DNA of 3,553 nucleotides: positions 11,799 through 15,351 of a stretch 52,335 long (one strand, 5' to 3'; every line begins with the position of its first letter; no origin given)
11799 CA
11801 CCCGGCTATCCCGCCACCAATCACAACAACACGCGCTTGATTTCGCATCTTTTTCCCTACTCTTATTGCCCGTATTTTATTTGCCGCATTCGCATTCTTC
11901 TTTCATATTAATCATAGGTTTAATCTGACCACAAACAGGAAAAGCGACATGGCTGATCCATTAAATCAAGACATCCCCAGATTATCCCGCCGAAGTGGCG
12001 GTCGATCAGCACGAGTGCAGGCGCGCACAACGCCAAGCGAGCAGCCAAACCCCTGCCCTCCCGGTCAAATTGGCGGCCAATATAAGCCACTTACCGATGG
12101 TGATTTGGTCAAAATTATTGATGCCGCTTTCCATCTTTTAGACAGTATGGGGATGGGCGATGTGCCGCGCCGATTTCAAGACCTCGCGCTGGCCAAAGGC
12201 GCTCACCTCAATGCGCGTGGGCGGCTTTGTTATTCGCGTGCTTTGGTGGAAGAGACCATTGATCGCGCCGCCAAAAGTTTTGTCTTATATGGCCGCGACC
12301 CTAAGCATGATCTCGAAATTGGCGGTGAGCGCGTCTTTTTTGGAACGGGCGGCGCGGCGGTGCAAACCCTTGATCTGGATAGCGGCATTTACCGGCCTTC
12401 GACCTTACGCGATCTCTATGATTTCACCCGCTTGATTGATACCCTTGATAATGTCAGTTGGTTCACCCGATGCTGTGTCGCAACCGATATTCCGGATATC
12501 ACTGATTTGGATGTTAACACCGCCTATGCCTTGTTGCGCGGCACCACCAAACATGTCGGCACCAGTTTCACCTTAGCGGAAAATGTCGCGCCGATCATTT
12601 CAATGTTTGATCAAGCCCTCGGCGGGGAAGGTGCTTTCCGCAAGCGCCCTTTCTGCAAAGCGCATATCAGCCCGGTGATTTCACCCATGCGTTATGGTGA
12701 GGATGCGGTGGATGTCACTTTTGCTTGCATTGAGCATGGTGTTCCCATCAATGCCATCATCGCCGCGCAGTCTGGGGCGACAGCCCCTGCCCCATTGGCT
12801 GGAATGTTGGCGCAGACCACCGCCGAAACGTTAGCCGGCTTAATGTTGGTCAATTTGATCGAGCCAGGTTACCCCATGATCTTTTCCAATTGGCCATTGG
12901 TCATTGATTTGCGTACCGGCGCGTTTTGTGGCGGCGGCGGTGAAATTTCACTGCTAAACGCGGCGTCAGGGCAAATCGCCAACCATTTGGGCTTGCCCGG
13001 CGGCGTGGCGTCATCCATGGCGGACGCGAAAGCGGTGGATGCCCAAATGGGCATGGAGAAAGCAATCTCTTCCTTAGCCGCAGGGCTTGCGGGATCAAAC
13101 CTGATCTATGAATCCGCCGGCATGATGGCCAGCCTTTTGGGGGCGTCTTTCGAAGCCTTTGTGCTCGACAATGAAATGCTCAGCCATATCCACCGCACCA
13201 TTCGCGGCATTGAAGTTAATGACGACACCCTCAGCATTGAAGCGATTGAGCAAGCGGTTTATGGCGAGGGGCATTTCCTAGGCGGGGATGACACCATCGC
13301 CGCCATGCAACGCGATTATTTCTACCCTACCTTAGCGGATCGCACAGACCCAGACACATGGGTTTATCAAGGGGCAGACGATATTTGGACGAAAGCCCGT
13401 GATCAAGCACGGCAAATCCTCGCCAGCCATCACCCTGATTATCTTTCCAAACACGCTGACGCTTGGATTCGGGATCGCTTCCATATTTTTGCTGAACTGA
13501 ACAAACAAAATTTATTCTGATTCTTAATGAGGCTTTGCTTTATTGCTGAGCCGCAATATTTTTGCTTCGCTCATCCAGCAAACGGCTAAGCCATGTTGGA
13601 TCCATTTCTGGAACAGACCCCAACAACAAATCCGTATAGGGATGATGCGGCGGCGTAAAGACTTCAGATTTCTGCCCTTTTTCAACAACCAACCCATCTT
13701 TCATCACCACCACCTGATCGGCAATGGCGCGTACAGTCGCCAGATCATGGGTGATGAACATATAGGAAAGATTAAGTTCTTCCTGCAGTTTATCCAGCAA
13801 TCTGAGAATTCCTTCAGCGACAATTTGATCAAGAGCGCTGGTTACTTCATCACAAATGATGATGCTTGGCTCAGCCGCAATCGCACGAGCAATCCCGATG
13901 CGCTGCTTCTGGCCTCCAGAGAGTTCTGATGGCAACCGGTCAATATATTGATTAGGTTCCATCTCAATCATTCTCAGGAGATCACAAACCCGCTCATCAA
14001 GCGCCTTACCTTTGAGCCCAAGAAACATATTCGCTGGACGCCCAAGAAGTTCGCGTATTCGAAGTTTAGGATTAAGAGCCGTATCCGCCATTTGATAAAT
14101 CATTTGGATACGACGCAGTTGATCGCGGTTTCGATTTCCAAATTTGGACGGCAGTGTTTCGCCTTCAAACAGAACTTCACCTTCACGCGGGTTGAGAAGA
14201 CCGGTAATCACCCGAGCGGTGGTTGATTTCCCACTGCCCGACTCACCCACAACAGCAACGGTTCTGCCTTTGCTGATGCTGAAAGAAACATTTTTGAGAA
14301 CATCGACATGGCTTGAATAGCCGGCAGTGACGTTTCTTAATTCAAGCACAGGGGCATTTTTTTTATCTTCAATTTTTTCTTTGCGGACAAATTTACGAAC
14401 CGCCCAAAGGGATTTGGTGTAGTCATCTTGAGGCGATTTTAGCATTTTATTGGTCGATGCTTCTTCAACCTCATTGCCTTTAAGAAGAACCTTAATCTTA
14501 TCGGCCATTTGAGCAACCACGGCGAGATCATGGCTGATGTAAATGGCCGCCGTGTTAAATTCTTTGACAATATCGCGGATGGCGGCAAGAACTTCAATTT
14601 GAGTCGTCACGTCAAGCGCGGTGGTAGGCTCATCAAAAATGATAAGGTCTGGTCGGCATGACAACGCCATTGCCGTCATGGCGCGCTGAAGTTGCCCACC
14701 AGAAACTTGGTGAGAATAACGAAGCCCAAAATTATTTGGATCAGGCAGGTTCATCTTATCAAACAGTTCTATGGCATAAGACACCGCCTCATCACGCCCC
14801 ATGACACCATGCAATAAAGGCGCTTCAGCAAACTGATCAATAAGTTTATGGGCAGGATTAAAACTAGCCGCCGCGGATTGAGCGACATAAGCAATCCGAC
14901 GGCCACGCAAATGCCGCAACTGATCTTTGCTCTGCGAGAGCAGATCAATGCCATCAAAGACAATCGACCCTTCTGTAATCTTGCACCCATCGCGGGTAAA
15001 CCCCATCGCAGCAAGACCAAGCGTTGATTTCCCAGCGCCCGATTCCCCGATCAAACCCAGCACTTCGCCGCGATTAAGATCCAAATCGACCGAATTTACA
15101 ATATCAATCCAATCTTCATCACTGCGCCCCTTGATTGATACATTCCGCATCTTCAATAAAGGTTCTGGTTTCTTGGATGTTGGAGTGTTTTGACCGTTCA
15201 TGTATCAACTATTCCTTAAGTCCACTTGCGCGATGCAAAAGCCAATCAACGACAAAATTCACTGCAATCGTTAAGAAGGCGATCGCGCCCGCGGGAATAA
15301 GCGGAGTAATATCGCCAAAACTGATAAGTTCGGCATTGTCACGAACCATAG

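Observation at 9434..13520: Non-pyrrolysine MttB-family methyltransferase paired head-to-head with a DMGDH-type flavoprotein, with no corrinoid partner in cis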

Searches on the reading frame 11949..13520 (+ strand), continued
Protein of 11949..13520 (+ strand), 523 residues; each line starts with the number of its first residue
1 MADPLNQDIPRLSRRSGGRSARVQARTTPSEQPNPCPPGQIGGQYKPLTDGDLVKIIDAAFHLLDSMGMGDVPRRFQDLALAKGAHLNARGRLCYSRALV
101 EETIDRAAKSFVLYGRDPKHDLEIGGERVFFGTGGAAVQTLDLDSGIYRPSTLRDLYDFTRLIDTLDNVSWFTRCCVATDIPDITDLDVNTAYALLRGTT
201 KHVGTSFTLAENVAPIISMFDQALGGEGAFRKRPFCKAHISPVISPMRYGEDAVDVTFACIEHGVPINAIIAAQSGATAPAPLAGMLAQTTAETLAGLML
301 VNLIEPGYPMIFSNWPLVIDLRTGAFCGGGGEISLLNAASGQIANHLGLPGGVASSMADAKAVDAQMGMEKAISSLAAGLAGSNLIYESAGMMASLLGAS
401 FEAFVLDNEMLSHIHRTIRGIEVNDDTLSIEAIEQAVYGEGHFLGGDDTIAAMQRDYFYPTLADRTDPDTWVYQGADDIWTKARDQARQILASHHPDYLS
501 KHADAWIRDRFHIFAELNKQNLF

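Call 97: find_homologous_proteins(query=L087:7884-9434:+, max_evalue=1e-50)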
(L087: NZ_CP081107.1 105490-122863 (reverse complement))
Query L087:7884-9434:+ (516 aa): 4678 proteins with E <= 1e-50 among 8000 candidates; the best 120 are listed.
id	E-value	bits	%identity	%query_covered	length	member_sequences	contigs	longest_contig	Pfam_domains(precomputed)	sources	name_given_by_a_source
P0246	0.0e+0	1204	100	100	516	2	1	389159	PF06253.17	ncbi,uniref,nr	ncbi:trimethylamine methyltransferase family protein [Ruegeria sp. B32]|uniref:trimethylamine methyl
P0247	0.0e+0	1192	99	100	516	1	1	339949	PF06253.17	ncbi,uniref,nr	ncbi:trimethylamine methyltransferase family protein [Ruegeria arenilitoris]|uniref:trimethylamine m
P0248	0.0e+0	1188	99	100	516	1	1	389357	PF06253.17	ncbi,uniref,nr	ncbi:trimethylamine methyltransferase family protein [Ruegeria arenilitoris]|uniref:trimethylamine m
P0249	0.0e+0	1184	98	100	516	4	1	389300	PF06253.17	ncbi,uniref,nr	ncbi:trimethylamine methyltransferase family protein [Ruegeria arenilitoris]|uniref:trimethylamine m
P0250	0.0e+0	1182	98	100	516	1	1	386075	PF06253.17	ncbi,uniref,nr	ncbi:trimethylamine methyltransferase family protein [Ruegeria arenilitoris]|uniref:trimethylamine m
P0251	0.0e+0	1181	98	100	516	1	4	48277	PF06253.17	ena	-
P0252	0.0e+0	1181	98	100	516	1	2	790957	PF06253.17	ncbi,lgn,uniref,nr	ncbi:trimethylamine methyltransferase family protein [Ruegeria arenilitoris]|uniref:Methyltransferas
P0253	0.0e+0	1180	98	100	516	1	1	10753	PF06253.17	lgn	-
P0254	0.0e+0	1179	98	100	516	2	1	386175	PF06253.17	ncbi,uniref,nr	ncbi:trimethylamine methyltransferase family protein [Ruegeria arenilitoris]|uniref:trimethylamine m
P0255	0.0e+0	1179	98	100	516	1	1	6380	PF06253.17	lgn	-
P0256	0.0e+0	1178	98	100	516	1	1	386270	PF06253.17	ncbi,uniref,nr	ncbi:trimethylamine methyltransferase family protein [Ruegeria arenilitoris]|uniref:trimethylamine m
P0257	0.0e+0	1177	98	100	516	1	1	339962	PF06253.17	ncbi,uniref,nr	ncbi:trimethylamine methyltransferase family protein [Ruegeria arenilitoris]|uniref:trimethylamine m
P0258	0.0e+0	1175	98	100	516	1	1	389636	PF06253.17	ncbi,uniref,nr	ncbi:trimethylamine methyltransferase family protein [Ruegeria arenilitoris]|uniref:trimethylamine m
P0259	0.0e+0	1175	97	100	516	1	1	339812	PF06253.17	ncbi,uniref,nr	ncbi:trimethylamine methyltransferase family protein [Ruegeria arenilitoris]|uniref:trimethylamine m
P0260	0.0e+0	1175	98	100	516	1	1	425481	PF06253.17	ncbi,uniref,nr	ncbi:trimethylamine methyltransferase family protein [Ruegeria arenilitoris]|uniref:trimethylamine m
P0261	0.0e+0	1175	97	100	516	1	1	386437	PF06253.17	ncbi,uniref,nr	ncbi:trimethylamine methyltransferase family protein [Ruegeria arenilitoris]|uniref:trimethylamine m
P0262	0.0e+0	1174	98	100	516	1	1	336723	PF06253.17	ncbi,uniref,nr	ncbi:trimethylamine methyltransferase family protein [Ruegeria arenilitoris]|uniref:trimethylamine m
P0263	0.0e+0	1174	97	100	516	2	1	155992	PF06253.17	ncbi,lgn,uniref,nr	ncbi:trimethylamine---corrinoid protein Co-methyltransferase [Ruegeria intermedia]|uniref:Methyltran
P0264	0.0e+0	1173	97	100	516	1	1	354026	PF06253.17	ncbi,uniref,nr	ncbi:trimethylamine methyltransferase family protein [Ruegeria arenilitoris]|uniref:trimethylamine m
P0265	0.0e+0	1173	97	100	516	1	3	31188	PF06253.17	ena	-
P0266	0.0e+0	1173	97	100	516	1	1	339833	PF06253.17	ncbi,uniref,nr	ncbi:trimethylamine methyltransferase family protein [Ruegeria arenilitoris]|uniref:trimethylamine m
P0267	0.0e+0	1172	97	100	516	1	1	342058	PF06253.17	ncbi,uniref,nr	ncbi:trimethylamine methyltransferase family protein [Ruegeria arenilitoris]|uniref:trimethylamine m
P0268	0.0e+0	1172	97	100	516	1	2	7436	PF06253.17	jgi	-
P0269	0.0e+0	1170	97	100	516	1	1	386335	PF06253.17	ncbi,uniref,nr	ncbi:trimethylamine methyltransferase family protein [Ruegeria arenilitoris]|uniref:trimethylamine m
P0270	0.0e+0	1169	97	100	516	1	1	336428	PF06253.17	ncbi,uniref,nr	ncbi:trimethylamine methyltransferase family protein [Ruegeria arenilitoris]|uniref:trimethylamine m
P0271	0.0e+0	1169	97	100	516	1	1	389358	PF06253.17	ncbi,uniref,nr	ncbi:trimethylamine methyltransferase family protein [Ruegeria arenilitoris]|uniref:trimethylamine m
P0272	0.0e+0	1168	97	100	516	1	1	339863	PF06253.17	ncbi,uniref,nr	ncbi:trimethylamine methyltransferase family protein [Ruegeria arenilitoris]|uniref:trimethylamine m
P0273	0.0e+0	1151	96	100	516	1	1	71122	PF06253.17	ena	-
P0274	0.0e+0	1150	95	98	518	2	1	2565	PF06253.17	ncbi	-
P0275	0.0e+0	1149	95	100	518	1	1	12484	PF06253.17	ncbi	-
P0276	0.0e+0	1148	95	98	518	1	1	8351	PF06253.17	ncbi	-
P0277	0.0e+0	1142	97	97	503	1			PF06253.17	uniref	uniref:trimethylamine methyltransferase family protein n=1 Tax=Ruegeria arenilitoris TaxID=1173585 R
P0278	0.0e+0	1088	90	100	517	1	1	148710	PF06253.17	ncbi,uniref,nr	ncbi:trimethylamine methyltransferase family protein [Ruegeria sp. 2205SS24-7]|uniref:trimethylamine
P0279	0.0e+0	1084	89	100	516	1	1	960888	PF06253.17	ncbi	-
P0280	0.0e+0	1081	89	100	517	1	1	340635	PF06253.17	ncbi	ncbi:MAG: trimethylamine methyltransferase family protein [Paracoccaceae bacterium]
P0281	0.0e+0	1079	89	100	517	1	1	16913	PF06253.17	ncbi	-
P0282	0.0e+0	1077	89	99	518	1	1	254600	PF06253.17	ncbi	-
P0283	0.0e+0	1075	88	100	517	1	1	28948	PF06253.17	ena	-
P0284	0.0e+0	1073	89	99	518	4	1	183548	PF06253.17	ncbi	-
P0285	0.0e+0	1072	88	96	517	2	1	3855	PF06253.17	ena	-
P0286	0.0e+0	1072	89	100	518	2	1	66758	PF06253.17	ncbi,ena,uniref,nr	ncbi:trimethylamine methyltransferase family protein [Ruegeria sp.]|uniref:trimethylamine methyltran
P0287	0.0e+0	1071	89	99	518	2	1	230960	PF06253.17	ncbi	-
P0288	0.0e+0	1071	88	99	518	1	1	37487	PF06253.17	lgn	-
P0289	0.0e+0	1069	88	99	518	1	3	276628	PF06253.17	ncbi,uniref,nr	ncbi:trimethylamine methyltransferase [Phaeobacter gallaeciensis]|uniref:Methyltransferase n=2 Tax=R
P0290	0.0e+0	1068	88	99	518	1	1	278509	PF06253.17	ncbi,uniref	ncbi:trimethylamine methyltransferase family protein [Phaeobacter sp. NW0010-22]|uniref:trimethylami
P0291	0.0e+0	1068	88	99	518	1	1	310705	PF06253.17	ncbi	-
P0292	0.0e+0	1067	88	99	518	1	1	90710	PF06253.17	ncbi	-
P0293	0.0e+0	1067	88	100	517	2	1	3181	PF06253.17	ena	-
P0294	0.0e+0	1067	88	100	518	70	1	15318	PF06253.17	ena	-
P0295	0.0e+0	1067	88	100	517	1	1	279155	PF06253.17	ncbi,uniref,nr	ncbi:trimethylamine methyltransferase family protein [Ruegeria sp. 2012CJ41-6]|uniref:Methyltransfer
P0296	0.0e+0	1067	88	99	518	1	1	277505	PF06253.17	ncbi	-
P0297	0.0e+0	1066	88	100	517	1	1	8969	PF06253.17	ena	-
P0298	0.0e+0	1066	88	100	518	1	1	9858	PF06253.17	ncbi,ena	-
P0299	0.0e+0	1065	88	96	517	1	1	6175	PF06253.17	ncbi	-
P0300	0.0e+0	1065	88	100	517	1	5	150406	PF06253.17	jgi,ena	-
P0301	0.0e+0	1064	88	100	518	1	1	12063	PF06253.17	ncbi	ncbi:MAG: trimethylamine methyltransferase family protein [Pseudomonadota bacterium]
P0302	0.0e+0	1064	88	100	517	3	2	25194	PF06253.17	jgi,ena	-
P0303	0.0e+0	1064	87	100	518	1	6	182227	PF06253.17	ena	-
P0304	0.0e+0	1063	88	100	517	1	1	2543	PF06253.17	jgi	-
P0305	0.0e+0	1062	88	100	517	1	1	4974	PF06253.17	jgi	-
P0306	0.0e+0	1061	88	100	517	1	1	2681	PF06253.17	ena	-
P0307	0.0e+0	1061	88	100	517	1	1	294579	PF06253.17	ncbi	-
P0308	0.0e+0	1060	88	100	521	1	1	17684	PF06253.17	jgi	jgi:trimethylamine--corrinoid protein Co-methyltransferase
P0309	0.0e+0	1059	87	100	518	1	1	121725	PF06253.17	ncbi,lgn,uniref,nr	ncbi:trimethylamine methyltransferase family protein [Shimia sp. MMG029]|uniref:trimethylamine methy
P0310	0.0e+0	1059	87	100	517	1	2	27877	PF06253.17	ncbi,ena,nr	ncbi:MAG: trimethylamine methyltransferase family protein [Marivivens sp.]|nr:trimethylamine methylt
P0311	0.0e+0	1058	88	100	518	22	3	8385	PF06253.17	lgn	-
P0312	0.0e+0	1058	87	99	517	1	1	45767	PF06253.17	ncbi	-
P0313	0.0e+0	1058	88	100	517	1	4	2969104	PF06253.17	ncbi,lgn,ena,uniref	ncbi:trimethylamine methyltransferase family protein [Pelagovum sp. HNIBRBA483]|uniref:trimethylamin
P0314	0.0e+0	1058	88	99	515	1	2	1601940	PF06253.17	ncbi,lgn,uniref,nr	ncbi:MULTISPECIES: trimethylamine methyltransferase family protein [unclassified Ruegeria]|uniref:tr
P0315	0.0e+0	1058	87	100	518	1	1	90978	PF06253.17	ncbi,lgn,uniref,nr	ncbi:trimethylamine methyltransferase family protein [Shimia sp. R10_1]|uniref:trimethylamine methyl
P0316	0.0e+0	1057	88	100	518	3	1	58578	PF06253.17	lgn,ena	-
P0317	0.0e+0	1056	88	99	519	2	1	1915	PF06253.17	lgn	-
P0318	0.0e+0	1055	88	96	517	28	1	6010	PF06253.17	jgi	-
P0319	0.0e+0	1055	88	100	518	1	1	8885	PF06253.17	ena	-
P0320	0.0e+0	1054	87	100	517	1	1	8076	PF06253.17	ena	-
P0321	0.0e+0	1054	87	100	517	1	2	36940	PF06253.17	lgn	-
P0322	0.0e+0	1054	87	99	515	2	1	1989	PF06253.17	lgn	-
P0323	0.0e+0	1054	88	100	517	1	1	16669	PF06253.17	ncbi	ncbi:MAG: trimethylamine methyltransferase family protein [Pseudomonadota bacterium]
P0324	0.0e+0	1054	87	96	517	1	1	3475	PF06253.17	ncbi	ncbi:MAG: trimethylamine methyltransferase family protein [Boseongicola sp.]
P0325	0.0e+0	1052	88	96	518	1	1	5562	PF06253.17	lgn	-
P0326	0.0e+0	1052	86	96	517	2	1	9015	PF06253.17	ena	-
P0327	0.0e+0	1051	87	100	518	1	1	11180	PF06253.17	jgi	jgi:trimethylamine---corrinoid protein Co-methyltransferase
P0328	0.0e+0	1051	87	100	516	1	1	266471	PF06253.17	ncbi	-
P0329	0.0e+0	1051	88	100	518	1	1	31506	PF06253.17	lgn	-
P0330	0.0e+0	1050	87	100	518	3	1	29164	PF06253.17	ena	-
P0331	0.0e+0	1049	88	96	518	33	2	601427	PF06253.17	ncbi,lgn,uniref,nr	ncbi:trimethylamine methyltransferase family protein [Pelagimonas sp. KU-00592-HH]|uniref:trimethyla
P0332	0.0e+0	1049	88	99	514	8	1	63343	PF06253.17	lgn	-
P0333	0.0e+0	1049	87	99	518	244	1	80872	PF06253.17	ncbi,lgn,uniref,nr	ncbi:trimethylamine methyltransferase [Leisingera sp. ANG-M1]|uniref:trimethylamine methyltransferas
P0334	0.0e+0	1049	88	96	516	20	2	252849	PF06253.17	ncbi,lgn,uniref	ncbi:trimethylamine methyltransferase family protein [Cognatishimia sp. D5M38]|uniref:Methyltransfer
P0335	0.0e+0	1049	86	100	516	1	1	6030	PF06253.17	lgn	-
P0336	0.0e+0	1048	87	100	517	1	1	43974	PF06253.17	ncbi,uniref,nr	ncbi:trimethylamine methyltransferase family protein [uncultured Roseovarius sp.]|uniref:trimethylam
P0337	0.0e+0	1048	86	100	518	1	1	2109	PF06253.17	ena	-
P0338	0.0e+0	1048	87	96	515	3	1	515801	PF06253.17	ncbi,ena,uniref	ncbi:trimethylamine methyltransferase family protein [Marivivens marinus]|uniref:trimethylamine meth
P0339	0.0e+0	1047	88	99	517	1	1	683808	PF06253.17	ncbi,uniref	ncbi:trimethylamine methyltransferase family protein [Shimia sp. SDUM112013]|uniref:trimethylamine m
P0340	0.0e+0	1047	86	100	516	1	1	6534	PF06253.17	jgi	-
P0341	0.0e+0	1046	86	99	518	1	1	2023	PF06253.17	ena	-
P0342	0.0e+0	1046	87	97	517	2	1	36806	PF06253.17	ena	-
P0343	0.0e+0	1046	88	96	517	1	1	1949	PF06253.17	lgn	-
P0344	0.0e+0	1046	86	100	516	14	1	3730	PF06253.17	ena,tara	tara:strand:- start:1718 stop:3268 length:1551 start_codon:yes stop_codon:yes gene_type:complete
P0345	0.0e+0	1046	86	100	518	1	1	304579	PF06253.17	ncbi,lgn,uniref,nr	ncbi:trimethylamine---corrinoid protein Co-methyltransferase [Roseovarius azorensis]|uniref:Methyltr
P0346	0.0e+0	1046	88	96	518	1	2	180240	PF06253.17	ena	-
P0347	0.0e+0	1045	87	100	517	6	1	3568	PF06253.17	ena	-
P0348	0.0e+0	1045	87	99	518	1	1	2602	PF06253.17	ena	-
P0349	0.0e+0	1045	87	99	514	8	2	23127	PF06253.17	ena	-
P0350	0.0e+0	1045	88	97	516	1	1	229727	PF06253.17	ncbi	-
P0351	0.0e+0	1045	87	99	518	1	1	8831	PF06253.17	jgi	jgi:trimethylamine--corrinoid protein Co-methyltransferase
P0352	0.0e+0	1045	87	96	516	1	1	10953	PF06253.17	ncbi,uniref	ncbi:MAG: trimethylamine methyltransferase family protein [Cognatishimia sp.]|uniref:trimethylamine 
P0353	0.0e+0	1045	87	96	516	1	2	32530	PF06253.17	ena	-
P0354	0.0e+0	1044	87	100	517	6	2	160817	PF06253.17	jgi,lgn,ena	-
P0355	0.0e+0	1044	87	96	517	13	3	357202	PF06253.17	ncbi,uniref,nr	ncbi:trimethylamine methyltransferase family protein [Shimia thalassica]|uniref:trimethylamine methy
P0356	0.0e+0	1044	85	100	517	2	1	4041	PF06253.17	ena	-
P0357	0.0e+0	1044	88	96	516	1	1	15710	PF06253.17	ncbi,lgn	ncbi:MAG: trimethylamine methyltransferase family protein [Pseudomonadota bacterium]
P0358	0.0e+0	1043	86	100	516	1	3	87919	PF06253.17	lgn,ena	-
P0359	0.0e+0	1043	87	99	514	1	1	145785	PF06253.17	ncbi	ncbi:MAG: trimethylamine methyltransferase family protein [Pseudomonadota bacterium]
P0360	0.0e+0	1043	85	100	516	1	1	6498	PF06253.17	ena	-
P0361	0.0e+0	1043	87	98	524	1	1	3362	PF06253.17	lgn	-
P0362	0.0e+0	1043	87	99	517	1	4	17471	PF06253.17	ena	-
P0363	0.0e+0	1043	86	100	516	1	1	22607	PF06253.17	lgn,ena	-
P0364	0.0e+0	1042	86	100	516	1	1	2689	PF06253.17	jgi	jgi:trimethylamine--corrinoid protein Co-methyltransferase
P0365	0.0e+0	1042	86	100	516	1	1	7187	PF06253.17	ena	-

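Call 98: find_encoding_contigs(protein=P0314, flank=6000, max_places=2)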
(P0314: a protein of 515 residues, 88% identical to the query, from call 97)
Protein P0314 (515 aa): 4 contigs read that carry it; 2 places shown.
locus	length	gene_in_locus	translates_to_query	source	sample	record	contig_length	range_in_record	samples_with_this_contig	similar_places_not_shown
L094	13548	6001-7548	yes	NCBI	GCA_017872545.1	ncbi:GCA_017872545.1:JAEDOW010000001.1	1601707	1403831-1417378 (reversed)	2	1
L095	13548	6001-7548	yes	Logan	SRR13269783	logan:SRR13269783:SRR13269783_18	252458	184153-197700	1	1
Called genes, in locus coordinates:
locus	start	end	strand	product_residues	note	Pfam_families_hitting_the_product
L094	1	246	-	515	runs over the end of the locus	PF06537:DHOR, PF00034:Cytochrom_C (faint)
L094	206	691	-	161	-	PF00210:Ferritin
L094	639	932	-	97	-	PF04324:Fer2_BFD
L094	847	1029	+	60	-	-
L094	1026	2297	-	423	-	PF09375:Peptidase_M75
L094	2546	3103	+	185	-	PF10986:ZrgA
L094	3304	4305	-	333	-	PF10230:LIDHydrolase (weak), PF00561:Abhydrolase_1, PF12146:Hydrolase_4, PF12697:Abhydrolase_6, PF00756:Esterase (weak)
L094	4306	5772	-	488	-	PF00070:Pyr_redox (faint), PF00743:FMO-like, PF00890:FAD_binding_2 (weak), PF01266:DAO (weak), PF07992:Pyr_redox_2, PF13450:NAD_binding_8, PF13738:Pyr_redox_3, PF13434:Lys_Orn_oxgnase (weak)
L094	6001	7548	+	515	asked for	PF06253:MTTB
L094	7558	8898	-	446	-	PF01266:DAO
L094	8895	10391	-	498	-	PF00171:Aldedh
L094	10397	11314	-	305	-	PF00701:DHDPS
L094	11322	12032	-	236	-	PF00392:GntR, PF07729:FCD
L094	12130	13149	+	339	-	PF01965:DJ-1_PfpI, PF12833:HTH_18, PF00165:HTH_AraC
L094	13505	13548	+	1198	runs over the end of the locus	PF00536:SAM_1, PF07647:SAM_2, PF00211:Guanylate_cyc, PF13191:AAA_16, PF14559:TPR_19 (faint), PF13424:TPR_12 (faint), PF07719:TPR_2 (faint)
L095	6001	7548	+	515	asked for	PF06253:MTTB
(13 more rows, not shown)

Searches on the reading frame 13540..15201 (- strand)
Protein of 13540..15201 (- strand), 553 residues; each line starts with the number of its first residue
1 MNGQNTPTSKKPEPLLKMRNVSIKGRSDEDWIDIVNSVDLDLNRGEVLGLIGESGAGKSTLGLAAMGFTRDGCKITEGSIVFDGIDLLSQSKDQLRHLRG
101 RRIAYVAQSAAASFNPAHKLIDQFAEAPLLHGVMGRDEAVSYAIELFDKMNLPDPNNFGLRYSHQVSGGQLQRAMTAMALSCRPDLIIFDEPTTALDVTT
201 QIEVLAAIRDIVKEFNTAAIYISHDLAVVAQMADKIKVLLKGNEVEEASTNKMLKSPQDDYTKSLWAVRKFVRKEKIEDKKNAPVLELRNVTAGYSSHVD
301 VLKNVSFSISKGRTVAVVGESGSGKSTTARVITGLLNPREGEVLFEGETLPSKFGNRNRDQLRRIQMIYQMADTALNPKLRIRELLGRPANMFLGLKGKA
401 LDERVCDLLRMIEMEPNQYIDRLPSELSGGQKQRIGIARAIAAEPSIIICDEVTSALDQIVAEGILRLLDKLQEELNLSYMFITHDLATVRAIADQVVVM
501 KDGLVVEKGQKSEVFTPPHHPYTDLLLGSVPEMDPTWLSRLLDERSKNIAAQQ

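Call 18: search_protein_families(library=pfam, proteins=[window:13540-15201:-], max_evalue=0.00001)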
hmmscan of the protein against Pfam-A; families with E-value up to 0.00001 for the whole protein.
window:13540-15201:- (553 aa): 7 families
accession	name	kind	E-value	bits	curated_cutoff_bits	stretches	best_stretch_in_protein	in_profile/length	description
PF00005.33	ABC_tran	-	6.5e-58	195.6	25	2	302-455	1-137/137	ABC transporter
PF08352.17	oligo_HPY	-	1.5e-11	45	27.1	1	506-538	1-33/65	Oligopeptide/dipeptide transporter, C-terminal region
PF02463.25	SMC_N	-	1.1e-10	41.8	40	1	313-497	25-209/220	RecF/RecN/SMC N terminal domain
PF13304.12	AAA_21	-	1.1e-07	32.7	27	0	161-229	233-303/304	AAA domain, putative AbiEii toxin, Type IV TA system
PF13555.12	AAA_29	-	1.8e-07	31.2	27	0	306-338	16-48/61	P-loop containing region of AAA domain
PF13191.12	AAA_16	-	8.7e-07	30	32.6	0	311-456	23-144/167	AAA ATPase domain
PF13401.12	AAA_22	-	9.6e-06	26.4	27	0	313-358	6-33/130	AAA domain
